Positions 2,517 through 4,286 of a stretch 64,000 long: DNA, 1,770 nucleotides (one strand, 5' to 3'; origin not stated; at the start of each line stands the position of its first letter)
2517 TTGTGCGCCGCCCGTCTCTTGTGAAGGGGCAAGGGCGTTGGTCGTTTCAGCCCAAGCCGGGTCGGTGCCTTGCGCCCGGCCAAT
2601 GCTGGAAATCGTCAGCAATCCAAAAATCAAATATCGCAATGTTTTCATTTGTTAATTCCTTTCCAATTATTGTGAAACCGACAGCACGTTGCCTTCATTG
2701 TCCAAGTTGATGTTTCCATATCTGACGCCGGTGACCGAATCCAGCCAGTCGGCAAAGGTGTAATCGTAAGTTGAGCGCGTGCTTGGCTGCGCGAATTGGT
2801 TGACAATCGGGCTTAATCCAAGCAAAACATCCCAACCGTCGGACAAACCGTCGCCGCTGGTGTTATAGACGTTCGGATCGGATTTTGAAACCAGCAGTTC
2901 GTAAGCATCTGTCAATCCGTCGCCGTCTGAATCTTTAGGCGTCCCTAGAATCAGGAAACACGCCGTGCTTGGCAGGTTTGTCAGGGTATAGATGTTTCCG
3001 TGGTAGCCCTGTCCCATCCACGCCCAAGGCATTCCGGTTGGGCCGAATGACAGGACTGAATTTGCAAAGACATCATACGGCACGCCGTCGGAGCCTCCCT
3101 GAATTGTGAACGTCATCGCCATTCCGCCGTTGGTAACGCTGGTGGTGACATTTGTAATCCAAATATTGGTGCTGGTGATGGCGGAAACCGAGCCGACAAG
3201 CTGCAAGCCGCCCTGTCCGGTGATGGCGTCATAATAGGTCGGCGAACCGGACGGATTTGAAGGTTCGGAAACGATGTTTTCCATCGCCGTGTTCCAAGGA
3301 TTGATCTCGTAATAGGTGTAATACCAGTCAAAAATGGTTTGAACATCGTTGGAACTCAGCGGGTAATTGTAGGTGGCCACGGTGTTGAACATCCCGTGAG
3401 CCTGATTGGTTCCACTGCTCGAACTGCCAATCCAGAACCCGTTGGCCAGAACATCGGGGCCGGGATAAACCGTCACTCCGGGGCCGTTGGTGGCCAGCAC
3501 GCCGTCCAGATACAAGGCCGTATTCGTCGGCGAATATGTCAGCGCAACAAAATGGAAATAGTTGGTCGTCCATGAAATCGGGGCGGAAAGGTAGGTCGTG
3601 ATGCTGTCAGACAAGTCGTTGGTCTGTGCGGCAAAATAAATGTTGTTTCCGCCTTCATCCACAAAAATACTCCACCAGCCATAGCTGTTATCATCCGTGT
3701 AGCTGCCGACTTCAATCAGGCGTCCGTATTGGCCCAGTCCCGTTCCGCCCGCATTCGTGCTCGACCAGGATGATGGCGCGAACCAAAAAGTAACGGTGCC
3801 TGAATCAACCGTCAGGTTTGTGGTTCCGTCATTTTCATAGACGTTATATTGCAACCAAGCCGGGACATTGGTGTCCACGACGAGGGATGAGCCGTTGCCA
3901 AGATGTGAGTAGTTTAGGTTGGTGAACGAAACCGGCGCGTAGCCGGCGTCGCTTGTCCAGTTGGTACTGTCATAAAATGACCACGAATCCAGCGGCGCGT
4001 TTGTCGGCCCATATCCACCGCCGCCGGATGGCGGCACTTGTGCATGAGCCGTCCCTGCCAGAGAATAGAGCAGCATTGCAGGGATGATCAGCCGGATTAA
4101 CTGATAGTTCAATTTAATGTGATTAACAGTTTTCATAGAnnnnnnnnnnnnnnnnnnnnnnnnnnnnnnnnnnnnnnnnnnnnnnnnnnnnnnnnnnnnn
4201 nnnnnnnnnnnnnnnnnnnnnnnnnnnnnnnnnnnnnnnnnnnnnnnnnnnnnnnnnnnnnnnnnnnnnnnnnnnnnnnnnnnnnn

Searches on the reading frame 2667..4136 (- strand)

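Call 40: search_protein_families(library=pfam, proteins=[window:2667-4136:-], max_evalue=0.00001)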
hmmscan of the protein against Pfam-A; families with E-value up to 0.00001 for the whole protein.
window:2667-4136:- (489 aa): 1 family
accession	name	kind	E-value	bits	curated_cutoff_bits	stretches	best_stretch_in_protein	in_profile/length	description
PF13385.13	Laminin_G_3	-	3.1e-13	50.6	27.6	1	106-266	12-151/151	Concanavalin A-like lectin/glucanases superfamily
